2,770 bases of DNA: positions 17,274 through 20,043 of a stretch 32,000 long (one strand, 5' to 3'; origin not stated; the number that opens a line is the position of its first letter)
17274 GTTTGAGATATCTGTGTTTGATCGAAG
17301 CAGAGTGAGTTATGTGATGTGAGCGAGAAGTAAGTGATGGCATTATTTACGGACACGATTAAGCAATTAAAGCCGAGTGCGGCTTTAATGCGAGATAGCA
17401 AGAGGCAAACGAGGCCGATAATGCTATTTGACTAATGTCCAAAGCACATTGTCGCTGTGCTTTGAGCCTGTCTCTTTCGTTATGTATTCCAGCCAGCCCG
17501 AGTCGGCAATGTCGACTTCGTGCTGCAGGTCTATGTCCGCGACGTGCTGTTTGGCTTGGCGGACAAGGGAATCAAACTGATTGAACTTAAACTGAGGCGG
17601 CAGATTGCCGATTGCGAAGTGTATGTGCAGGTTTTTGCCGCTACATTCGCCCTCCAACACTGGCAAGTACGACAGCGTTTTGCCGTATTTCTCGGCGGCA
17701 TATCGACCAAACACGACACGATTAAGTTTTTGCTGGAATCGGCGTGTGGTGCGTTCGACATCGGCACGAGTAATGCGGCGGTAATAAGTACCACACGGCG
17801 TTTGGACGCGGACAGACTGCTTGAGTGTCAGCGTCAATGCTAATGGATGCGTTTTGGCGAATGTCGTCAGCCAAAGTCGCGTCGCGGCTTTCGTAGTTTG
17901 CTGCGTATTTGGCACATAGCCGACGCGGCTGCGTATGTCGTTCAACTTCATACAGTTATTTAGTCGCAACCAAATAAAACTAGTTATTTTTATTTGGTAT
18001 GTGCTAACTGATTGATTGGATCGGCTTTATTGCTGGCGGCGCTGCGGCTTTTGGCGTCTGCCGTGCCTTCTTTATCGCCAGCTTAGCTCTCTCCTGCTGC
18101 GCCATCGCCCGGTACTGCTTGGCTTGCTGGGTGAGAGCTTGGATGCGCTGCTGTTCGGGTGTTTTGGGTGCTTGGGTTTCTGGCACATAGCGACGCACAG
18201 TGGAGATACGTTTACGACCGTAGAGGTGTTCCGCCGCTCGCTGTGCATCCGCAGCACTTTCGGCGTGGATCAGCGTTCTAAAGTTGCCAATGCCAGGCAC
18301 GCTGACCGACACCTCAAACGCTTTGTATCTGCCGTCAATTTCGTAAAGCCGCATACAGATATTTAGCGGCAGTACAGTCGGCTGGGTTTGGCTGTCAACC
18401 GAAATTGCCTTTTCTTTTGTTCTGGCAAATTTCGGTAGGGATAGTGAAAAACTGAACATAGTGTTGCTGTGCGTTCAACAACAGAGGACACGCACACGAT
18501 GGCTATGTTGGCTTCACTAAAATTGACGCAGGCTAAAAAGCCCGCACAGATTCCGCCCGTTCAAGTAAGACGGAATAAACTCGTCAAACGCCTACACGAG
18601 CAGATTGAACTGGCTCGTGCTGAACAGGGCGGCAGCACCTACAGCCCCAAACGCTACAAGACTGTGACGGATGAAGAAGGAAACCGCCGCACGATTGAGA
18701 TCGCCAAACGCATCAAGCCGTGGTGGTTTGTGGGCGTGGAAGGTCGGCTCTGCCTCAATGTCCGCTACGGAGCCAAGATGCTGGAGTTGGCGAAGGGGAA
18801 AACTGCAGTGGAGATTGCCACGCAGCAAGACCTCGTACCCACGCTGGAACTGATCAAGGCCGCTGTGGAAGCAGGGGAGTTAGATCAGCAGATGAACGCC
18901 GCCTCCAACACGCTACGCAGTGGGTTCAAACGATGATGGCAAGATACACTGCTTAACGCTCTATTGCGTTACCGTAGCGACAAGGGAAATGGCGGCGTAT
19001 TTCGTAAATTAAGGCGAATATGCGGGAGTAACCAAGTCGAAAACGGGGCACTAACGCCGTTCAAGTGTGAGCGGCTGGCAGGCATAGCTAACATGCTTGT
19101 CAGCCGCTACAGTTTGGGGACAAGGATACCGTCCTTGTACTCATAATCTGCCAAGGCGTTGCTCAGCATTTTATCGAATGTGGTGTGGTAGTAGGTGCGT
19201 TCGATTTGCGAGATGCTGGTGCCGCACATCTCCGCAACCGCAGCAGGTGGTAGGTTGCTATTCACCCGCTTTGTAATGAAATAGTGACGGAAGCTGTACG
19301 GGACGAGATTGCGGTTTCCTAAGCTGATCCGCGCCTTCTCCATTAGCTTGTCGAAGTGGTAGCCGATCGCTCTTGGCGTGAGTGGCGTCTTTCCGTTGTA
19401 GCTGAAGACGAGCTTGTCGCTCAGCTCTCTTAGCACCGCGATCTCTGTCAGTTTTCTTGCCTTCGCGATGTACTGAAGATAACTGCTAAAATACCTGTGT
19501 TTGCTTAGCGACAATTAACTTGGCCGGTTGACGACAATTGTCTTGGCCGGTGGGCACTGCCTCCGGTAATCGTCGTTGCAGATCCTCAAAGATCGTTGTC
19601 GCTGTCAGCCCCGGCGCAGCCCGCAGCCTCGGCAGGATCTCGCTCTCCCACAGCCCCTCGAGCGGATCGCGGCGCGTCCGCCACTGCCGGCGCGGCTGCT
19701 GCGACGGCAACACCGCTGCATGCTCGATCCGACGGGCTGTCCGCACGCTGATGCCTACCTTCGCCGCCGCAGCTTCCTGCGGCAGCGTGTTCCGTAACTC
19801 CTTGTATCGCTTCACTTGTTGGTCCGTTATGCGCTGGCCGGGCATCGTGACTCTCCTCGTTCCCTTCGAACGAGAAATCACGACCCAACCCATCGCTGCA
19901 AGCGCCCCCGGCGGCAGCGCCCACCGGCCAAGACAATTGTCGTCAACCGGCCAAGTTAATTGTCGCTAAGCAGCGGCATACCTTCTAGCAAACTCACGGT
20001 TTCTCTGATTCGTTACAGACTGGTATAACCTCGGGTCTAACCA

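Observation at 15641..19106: Candidate integrated minimal rolling-circle replicon carrying its own small recombinase (element type not recognised)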

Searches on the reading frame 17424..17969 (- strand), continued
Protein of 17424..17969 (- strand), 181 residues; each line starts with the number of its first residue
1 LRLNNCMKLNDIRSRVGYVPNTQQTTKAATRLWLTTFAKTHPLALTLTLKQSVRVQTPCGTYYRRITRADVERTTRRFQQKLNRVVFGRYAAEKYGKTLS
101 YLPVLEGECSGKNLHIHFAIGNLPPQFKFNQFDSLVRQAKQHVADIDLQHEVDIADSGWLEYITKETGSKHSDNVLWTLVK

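Call 103: search_protein_families(library=pfam, proteins=[L053:1-2241:+, L053:2808-4379:+, L053:4376-5053:+, L053:5251-6294:+, L053:6749-7396:+, L053:7450-8580:+, L053:8610-9857:+, L053:11270-11815:+, L053:12251-13795:+, L053:13964-15613:+], max_evalue=0.001)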
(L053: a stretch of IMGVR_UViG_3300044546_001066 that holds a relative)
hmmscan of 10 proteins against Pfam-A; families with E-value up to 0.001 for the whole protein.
L053:1-2241:+ (746 aa): 2 families
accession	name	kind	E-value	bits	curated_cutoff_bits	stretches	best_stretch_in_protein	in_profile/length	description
PF04984.19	Phage_sheath_1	-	1.3e-18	67.8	31.4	1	462-628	12-167/168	Phage tail sheath protein subtilisin-like domain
PF17482.7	Phage_sheath_1C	-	4.3e-15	56.1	26.9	1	631-732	1-103/104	Phage tail sheath C-terminal domain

L053:2808-4379:+ (523 aa): 1 family
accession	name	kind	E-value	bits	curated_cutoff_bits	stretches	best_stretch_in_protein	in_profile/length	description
PF07230.16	Portal_T4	-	5.5e-167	556.4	22.9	1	59-486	2-433/433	Bacteriophage T4-like portal protein (Gp20)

L053:4376-5053:+ (225 aa): 0 families

L053:5251-6294:+ (347 aa): 0 families

L053:6749-7396:+ (215 aa): 1 family
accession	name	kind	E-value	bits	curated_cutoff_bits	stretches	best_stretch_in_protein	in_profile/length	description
PF03420.18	Peptidase_S77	-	1.4e-42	145.8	27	1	19-172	35-197/198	Prohead core protein serine protease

L053:7450-8580:+ (376 aa): 1 family
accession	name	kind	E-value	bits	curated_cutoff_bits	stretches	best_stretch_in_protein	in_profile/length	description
PF25623.1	T4_CASP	-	6e-63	213.1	27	1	137-371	4-247/247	T4-phage like capsid assembly scaffolding protein family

L053:8610-9857:+ (415 aa): 1 family
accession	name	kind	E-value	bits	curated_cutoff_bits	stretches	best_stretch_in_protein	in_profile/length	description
PF07068.17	Gp23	-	1.8e-135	452.6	24.4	1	66-411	1-376/376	Major capsid protein Gp23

L053:11270-11815:+ (181 aa): 1 family
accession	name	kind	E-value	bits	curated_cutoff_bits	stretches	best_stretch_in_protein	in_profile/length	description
PF06841.18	Phage_T4_gp19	-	6.7e-05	23.2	28.2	1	86-174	51-132/134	T4-like virus tail tube protein gp19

L053:12251-13795:+ (514 aa): 5 families
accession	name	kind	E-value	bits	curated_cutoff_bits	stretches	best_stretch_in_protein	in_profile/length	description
PF04851.21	ResIII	-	1.8e-21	77.2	22.5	1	127-282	3-162/164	Type III restriction enzyme, res subunit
PF21241.2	UvsW_N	-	1.4e-15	57.9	25.3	1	20-91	10-79/81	DNA helicase UvsW, N-terminal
PF00270.35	DEAD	-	2.5e-14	53.8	26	1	130-283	2-161/167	DEAD/DEAH box helicase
PF00271.37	Helicase_C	-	2.3e-09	37.9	23.5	1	357-462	7-109/110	Helicase conserved C-terminal domain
PF18766.7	SWI2_SNF2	-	7e-06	26.3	26.7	1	134-281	4-154/221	SWI2/SNF2 ATPase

L053:13964-15613:+ (549 aa): 1 family
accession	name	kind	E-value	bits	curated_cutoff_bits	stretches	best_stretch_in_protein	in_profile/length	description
PF01467.32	CTP_transf_like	-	6.8e-05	23.5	21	1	24-163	3-132/133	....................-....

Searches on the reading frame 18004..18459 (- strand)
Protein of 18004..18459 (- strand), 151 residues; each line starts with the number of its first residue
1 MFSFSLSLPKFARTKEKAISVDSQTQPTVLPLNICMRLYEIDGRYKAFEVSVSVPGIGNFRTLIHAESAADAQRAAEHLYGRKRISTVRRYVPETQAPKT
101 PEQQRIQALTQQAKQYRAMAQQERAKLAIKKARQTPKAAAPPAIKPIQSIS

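Call 4: search_protein_families(library=pfam, proteins=[window:18004-18459:-], max_evalue=0.1)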
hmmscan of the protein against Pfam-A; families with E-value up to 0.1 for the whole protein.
window:18004-18459:- (151 aa): 1 family
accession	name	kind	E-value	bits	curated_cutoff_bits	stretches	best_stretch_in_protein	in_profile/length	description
PF17584.7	ComS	-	0.021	14.8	27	1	18-37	25-44/44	Bacillus competence protein S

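Call 5: search_protein_families(library=ncbifam, proteins=[window:18004-18459:-], max_evalue=0.1)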
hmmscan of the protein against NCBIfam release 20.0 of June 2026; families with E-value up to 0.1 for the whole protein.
window:18004-18459:- (151 aa): 2 families
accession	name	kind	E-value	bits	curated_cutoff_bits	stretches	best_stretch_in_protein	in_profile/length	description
TIGR03021.1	pilP_fam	equivalog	0.022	15.8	34.65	0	101-150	2-50/119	type IV pilus biogenesis protein PilP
TIGR04435.1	restrict_AAA_1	hypoth_equivalog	0.076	11.7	300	1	17-128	205-310/568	restriction system-associated AAA family ATPase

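Call 6: search_protein_families(library=phrogs, proteins=[window:18004-18459:-], max_evalue=0.1)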
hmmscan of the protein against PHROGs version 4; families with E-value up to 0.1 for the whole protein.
window:18004-18459:- (151 aa): 1 family
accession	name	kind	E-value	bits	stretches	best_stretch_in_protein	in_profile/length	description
phrog_37426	-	unknown function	0.064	14.4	1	65-145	44-120/144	-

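Call 100: search_protein_families(library=padloc, proteins=[window:18004-18459:-], max_evalue=0.01)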
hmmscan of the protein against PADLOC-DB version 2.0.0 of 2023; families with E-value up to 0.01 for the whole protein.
window:18004-18459:- (151 aa): 0 families

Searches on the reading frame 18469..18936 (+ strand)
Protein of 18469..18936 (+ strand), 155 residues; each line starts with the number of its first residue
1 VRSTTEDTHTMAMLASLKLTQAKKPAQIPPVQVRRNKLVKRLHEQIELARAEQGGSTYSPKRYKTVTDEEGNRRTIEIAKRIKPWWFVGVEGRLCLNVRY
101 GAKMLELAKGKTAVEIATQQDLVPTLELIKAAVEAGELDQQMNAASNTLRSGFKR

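Call 4: search_protein_families(library=pfam, proteins=[window:18469-18936:+], max_evalue=0.1)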
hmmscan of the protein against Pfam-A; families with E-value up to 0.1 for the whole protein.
window:18469-18936:+ (155 aa): 2 families
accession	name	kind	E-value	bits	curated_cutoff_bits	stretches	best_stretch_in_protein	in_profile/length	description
PF20346.3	DUF6641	-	4.3e-18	66.1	27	1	6-139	11-140/143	Family of unknown function (DUF6641)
PF19720.4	DUF6214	-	0.039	14.5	26.6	1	68-139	78-149/155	Family of unknown function (DUF6214)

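Call 5: search_protein_families(library=ncbifam, proteins=[window:18469-18936:+], max_evalue=0.1)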
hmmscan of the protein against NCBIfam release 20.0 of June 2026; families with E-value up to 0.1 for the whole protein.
window:18469-18936:+ (155 aa): 0 families

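Call 6: search_protein_families(library=phrogs, proteins=[window:18469-18936:+], max_evalue=0.1)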
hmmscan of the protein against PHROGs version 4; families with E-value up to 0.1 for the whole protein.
window:18469-18936:+ (155 aa): 1 family
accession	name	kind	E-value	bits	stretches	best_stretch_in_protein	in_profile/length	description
phrog_31551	-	unknown function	6.2e-28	98.7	1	10-146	8-146/155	-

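Call 59: search_dna_similar(query=window:18469-18936:+, collection=plasmids, mode=protein, max_evalue=0.00001, max_rows=25)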
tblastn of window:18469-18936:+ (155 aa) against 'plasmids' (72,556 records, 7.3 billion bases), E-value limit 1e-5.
Records with a match: 6; places in all: 6; records where one place covers at least 80% of the query: 1.
Best place of each record, by identity: <60% 6.
By first word of the organism name: Aeromonas 4; Azospirillum 1; uncultured 1.
By predicted mobility (MOB-suite, as given by PLSDB): conjugative 4; non-mobilizable 2.
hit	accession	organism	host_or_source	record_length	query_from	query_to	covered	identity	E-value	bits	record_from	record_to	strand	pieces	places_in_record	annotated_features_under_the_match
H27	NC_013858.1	Azospirillum sp. B510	-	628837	8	144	88%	28.1%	4e-9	61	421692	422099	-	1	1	hypothetical protein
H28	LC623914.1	uncultured bacterium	-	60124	58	107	32%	49.0%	7e-6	52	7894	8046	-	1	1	none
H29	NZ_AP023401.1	Aeromonas hydrophila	-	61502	58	107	32%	49.0%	7e-6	52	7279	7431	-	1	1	none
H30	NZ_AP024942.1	Aeromonas caviae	-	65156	58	107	32%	49.0%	7e-6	52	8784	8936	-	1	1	none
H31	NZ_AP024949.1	Aeromonas caviae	-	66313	58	107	32%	49.0%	7e-6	52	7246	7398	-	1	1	none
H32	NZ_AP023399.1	Aeromonas hydrophila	-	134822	58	107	32%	49.0%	7e-6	52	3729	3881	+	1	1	none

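Call 70: find_homologous_proteins(query=window:18469-18936:+, max_evalue=0.00001)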
Query window:18469-18936:+ (155 aa): 1335 proteins with E <= 0.00001 among 1409 candidates; the best 120 are listed.
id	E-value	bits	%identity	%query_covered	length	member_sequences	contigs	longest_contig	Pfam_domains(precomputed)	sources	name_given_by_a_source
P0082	6.0e-81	287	94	94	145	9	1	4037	PF20346.3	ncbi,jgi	jgi:hypothetical protein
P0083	7.4e-77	274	89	94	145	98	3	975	PF20346.3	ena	-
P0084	4.0e-71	255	86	94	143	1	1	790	PF20346.3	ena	-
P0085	2.6e-61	223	72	94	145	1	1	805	PF20346.3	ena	-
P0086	1.4e-60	221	72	94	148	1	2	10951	PF20346.3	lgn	-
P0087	4.5e-60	219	72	94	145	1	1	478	PF20346.3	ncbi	-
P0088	6.9e-59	216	70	94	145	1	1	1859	PF20346.3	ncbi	-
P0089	1.2e-58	215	69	94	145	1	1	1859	PF20346.3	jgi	jgi:hypothetical protein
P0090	1.7e-58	214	70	94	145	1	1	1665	PF20346.3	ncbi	-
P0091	3.0e-58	213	69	94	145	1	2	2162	PF20346.3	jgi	jgi:hypothetical protein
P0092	2.7e-57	210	68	94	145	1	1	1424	PF20346.3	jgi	jgi:hypothetical protein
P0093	2.9e-56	207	68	94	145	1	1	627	PF20346.3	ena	-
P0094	8.8e-56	205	67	94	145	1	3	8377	PF20346.3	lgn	-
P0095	8.5e-53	196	67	92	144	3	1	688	PF20346.3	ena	-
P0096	1.0e-51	192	59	94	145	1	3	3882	PF20346.3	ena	-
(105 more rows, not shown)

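Call 79: predict_structure(alignment_id=A4)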
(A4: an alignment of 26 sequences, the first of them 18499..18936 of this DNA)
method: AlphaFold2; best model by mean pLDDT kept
length: 145 residues; sequences in the alignment: 26
mean_pLDDT: 78.8   pTM: 0.67
mean pLDDT of the five models: 78.8, 76.7, 75.4, 73.7, 69.6
residues with pLDDT >= 90: 12; 70-90: 106; 50-70: 24; < 50: 3
segments of 3 or more residues with pLDDT < 50: none
pLDDT, mean of each block of 10 residues (from residue 1): 53 64 88 90 83 82 83 84 83 76 80 89 86 73 57
secondary structure, 60 per line:
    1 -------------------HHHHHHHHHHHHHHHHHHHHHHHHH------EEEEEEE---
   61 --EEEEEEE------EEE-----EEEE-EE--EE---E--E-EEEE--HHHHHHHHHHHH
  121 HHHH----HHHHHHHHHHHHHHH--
elements in order: H20-44 E51-57 E63-69 E76-78 E84-87 E103-106 H109-124 H129-143

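Call 83: fold_search(model_id=the predicted structure, library=pdb)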
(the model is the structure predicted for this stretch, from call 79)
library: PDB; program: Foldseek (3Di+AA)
matches with E <= 10: 301; with E <= 0.001: 0
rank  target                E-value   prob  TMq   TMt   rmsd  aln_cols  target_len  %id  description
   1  2iik_B                1.8e-01  0.69  0.14  0.07   7.3        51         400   27  Crystal Structure of human peroxisomal acetyl-CoA acyl transferase 1 (ACAA1) (released 2006-10-10)
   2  8tby_A                1.9e-01  0.20  0.19  0.10  14.7       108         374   13  Apo Bcs1, unsymmetrized (released 2024-06-05)
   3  8t7u_A                2.7e-01  0.15  0.18  0.09  14.6       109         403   12  ADP-bound Bcs1 (unsymmetrized) (released 2024-06-05)
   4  8t14_A                3.2e-01  0.13  0.18  0.09  14.6       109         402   14  ADP-bound Bcs1 (C7 symmetrized) (released 2024-06-05)
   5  6sh5_A                4.9e-01  0.08  0.17  0.10  14.7       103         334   16  Structure of the Apo2 state of the heptameric Bcs1 AAA-ATPase (released 2020-02-05)
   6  2iik_A                6.7e-01  0.33  0.14  0.07   7.1        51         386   27  Crystal Structure of human peroxisomal acetyl-CoA acyl transferase 1 (ACAA1) (released 2006-10-10)
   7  2iu7_A                7.1e-01  0.25  0.17  0.16   9.5        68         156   16  Site directed mutagenesis of key residues involved in the catalytic mechanism of Cyanase (released 2006-06-06)
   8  6ukp_A                7.5e-01  0.10  0.19  0.10  14.4       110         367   13  Apo mBcs1 (released 2020-02-12)
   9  6vy1_A                8.5e-01  0.15  0.26  0.31  14.9       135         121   13  Cryo-EM structure of filamentous PFD from Methanocaldococcus jannaschii (released 2020-05-13)
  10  2ivq_A                9.5e-01  0.21  0.17  0.16   9.5        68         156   15  SITE DIRECTED MUTAGENESIS OF KEY RESIDUES INVOLVED IN THE CATALYTIC MECHANISM OF CYANASE (released 2008-10-28)
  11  9gs2_A                9.5e-01  0.11  0.19  0.10  14.8       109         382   16  Structure of the Rieske bound Apo1 state of the heptameric Bcs1 AAA-ATPase (released 2025-06-04)
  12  6xgt_C                1.0e+00  0.18  0.17  0.15   9.2        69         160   16  Crystal structure of cyanase from the thermophilic fungus Thermomyces lanuginosus (released 2021-01-27)
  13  2ivg_A                1.1e+00  0.18  0.17  0.16   9.5        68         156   16  SITE DIRECTED MUTAGENESIS OF KEY RESIDUES INVOLVED IN THE CATALYTIC MECHANISM OF CYANASE (released 2008-10-28)
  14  2iuo_A                1.2e+00  0.18  0.17  0.16   9.4        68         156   16  Site Directed Mutagenesis of Key Residues Involved in the Catalytic Mechanism of Cyanase (released 2006-06-08)
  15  6xgt_A                1.2e+00  0.16  0.17  0.16   9.2        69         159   16  Crystal structure of cyanase from the thermophilic fungus Thermomyces lanuginosus (released 2021-01-27)
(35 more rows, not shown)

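Call 100: search_protein_families(library=padloc, proteins=[window:18499-18936:+], max_evalue=0.01)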
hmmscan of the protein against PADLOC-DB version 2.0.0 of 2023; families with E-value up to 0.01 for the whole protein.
window:18499-18936:+ (145 aa): 0 families

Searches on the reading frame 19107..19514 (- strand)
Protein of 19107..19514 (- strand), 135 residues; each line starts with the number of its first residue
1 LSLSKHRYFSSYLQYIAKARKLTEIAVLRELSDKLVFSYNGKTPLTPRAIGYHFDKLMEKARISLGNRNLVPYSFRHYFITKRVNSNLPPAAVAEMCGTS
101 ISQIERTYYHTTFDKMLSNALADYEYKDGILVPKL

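Call 4: search_protein_families(library=pfam, proteins=[window:19107-19514:-], max_evalue=0.1)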
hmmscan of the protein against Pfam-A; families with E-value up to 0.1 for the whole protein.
window:19107-19514:- (135 aa): 1 family
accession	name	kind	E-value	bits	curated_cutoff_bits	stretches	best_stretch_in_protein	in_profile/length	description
PF00589.27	Phage_integrase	-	6.2e-07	29.8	27.1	1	20-113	80-170/172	Phage integrase family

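Call 5: search_protein_families(library=ncbifam, proteins=[window:19107-19514:-], max_evalue=0.1)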
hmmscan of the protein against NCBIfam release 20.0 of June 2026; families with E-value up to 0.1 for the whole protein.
window:19107-19514:- (135 aa): 3 families
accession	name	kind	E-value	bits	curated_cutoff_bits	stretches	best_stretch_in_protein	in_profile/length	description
NF040815.2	recomb_XerA_Arch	equivalog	4.6e-06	26.4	220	1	30-115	177-258/263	site-specific tyrosine recombinase/integron integrase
TIGR02224.1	recomb_XerC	equivalog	0.00062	19.2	335.15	1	29-116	202-282/295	tyrosine recombinase XerC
TIGR02225.1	recomb_XerD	equivalog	0.02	14.2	329.6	1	14-116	182-279/290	site-specific tyrosine recombinase XerD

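Call 6: search_protein_families(library=phrogs, proteins=[window:19107-19514:-], max_evalue=0.1)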
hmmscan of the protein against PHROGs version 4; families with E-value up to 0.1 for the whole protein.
window:19107-19514:- (135 aa): 4 families
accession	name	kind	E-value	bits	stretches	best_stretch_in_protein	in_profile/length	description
phrog_1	-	integration and excision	1.8e-09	38.4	1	26-122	348-445/611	integrase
phrog_216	-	integration and excision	8e-06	26.1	1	28-116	135-229/301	integrase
phrog_7685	-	integration and excision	0.0026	18.3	1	62-116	174-228/240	integrase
phrog_22640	-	unknown function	0.092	13.9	0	86-121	46-81/82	-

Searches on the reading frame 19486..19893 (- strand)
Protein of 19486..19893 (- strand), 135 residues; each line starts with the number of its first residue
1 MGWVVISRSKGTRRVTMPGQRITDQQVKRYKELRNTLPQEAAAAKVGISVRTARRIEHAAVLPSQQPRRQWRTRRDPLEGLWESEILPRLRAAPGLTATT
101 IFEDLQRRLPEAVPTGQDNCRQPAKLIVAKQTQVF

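Call 4: search_protein_families(library=pfam, proteins=[window:19486-19893:-], max_evalue=0.1)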
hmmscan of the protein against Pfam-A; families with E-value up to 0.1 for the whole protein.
window:19486-19893:- (135 aa): 6 families
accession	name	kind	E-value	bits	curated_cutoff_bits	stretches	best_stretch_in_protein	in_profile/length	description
PF01381.28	HTH_3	-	0.0022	18.4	23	1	32-65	3-38/55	Helix-turn-helix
PF13518.12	HTH_28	-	0.016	15.7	25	1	35-57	12-33/52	Helix-turn-helix domain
PF13542.12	HTH_Tnp_ISL3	-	0.033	14.1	27.4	1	31-59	22-49/51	Helix-turn-helix domain of transposase family ISL3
PF04545.22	Sigma70_r4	-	0.036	14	24.1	1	35-61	19-45/50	Sigma-70, region 4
PF13560.12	HTH_31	-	0.095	13.5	27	0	26-64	5-43/64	Helix-turn-helix domain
PF13384.12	HTH_23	-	0.099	12.9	24.6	1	37-57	18-38/50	Homeodomain-like domain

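Call 5: search_protein_families(library=ncbifam, proteins=[window:19486-19893:-], max_evalue=0.1)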
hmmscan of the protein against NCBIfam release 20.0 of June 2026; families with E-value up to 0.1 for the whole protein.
window:19486-19893:- (135 aa): 2 families
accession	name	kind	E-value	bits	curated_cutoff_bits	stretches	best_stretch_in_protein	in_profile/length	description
NF033546.1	transpos_IS21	equivalog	3.2e-11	43.3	160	1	31-112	3-87/294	IS21 family transposase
TIGR01764.1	excise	domain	0.0053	17.1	28.8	1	42-83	7-48/49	excisionase family DNA-binding protein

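Call 6: search_protein_families(library=phrogs, proteins=[window:19486-19893:-], max_evalue=0.1)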
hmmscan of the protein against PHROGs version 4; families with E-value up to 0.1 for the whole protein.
window:19486-19893:- (135 aa): 5 families
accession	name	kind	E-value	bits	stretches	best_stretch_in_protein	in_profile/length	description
phrog_25803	-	unknown function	1e-13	52.1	1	37-99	8-68/68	-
phrog_21842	-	unknown function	4.2e-11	44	1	13-88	15-90/92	-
phrog_1157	-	integration and excision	1.3e-08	35.5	1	26-110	6-96/422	transposase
phrog_12527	-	integration and excision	0.0056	17.8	1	39-97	32-90/130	excisionase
phrog_6962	-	unknown function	0.054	14.8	1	27-58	6-36/73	-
